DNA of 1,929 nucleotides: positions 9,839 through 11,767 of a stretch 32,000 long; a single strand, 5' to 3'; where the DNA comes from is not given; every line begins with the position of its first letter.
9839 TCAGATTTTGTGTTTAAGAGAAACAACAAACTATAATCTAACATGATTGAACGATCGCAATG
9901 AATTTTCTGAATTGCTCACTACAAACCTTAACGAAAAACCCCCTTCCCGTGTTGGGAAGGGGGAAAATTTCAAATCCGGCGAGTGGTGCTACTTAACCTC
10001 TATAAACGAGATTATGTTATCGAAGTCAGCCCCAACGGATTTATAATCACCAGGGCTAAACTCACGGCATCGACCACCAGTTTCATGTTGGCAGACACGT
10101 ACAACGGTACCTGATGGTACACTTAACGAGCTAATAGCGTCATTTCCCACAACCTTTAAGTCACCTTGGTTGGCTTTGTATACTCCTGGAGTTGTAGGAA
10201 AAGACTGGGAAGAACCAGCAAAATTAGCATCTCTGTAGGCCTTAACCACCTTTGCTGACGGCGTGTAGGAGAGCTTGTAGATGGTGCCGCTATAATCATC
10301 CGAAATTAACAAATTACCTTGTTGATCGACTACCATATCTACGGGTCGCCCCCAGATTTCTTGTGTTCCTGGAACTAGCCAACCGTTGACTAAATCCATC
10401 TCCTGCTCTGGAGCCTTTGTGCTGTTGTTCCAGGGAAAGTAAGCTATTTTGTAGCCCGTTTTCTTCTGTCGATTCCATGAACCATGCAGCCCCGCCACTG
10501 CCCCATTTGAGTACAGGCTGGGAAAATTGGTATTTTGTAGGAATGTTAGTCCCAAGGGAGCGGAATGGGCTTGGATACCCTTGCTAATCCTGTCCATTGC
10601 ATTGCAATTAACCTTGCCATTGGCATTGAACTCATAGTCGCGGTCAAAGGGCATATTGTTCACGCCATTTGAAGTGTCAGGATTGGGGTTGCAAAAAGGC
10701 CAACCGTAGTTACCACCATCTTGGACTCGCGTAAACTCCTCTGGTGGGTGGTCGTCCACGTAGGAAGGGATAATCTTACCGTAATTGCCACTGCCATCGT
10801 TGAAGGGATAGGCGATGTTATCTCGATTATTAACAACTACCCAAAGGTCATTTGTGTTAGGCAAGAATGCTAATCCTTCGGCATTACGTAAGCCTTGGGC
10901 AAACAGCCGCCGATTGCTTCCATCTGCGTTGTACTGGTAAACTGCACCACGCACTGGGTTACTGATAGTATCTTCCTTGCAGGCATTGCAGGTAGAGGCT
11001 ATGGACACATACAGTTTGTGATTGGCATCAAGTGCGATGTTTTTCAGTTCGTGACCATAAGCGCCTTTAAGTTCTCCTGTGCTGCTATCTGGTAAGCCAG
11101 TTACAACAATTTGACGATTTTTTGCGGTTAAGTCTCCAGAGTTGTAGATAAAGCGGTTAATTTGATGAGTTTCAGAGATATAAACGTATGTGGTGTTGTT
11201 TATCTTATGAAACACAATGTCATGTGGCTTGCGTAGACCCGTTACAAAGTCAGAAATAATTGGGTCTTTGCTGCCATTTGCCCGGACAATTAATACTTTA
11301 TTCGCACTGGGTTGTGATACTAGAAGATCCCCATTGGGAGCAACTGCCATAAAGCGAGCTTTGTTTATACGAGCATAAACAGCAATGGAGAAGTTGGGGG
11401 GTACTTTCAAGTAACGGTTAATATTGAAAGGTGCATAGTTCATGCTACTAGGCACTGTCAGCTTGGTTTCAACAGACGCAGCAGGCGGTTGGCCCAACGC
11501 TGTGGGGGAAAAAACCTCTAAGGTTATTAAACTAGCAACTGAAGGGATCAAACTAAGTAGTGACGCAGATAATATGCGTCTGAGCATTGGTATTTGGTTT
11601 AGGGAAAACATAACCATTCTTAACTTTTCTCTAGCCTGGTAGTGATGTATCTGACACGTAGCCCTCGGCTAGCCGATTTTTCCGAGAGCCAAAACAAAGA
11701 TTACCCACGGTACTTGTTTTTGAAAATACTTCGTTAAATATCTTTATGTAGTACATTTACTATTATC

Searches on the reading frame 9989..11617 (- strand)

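Call 79: search_protein_families(library=pfam, proteins=[window:9989-11617:-], max_evalue=0.00001)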
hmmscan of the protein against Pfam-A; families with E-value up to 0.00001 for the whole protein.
window:9989-11617:- (542 aa): 1 family
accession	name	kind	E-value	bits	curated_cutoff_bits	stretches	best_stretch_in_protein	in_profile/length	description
PF07995.17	GSDH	-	3.9e-07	30.1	25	0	89-378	6-279/332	Glucose / Sorbosone dehydrogenase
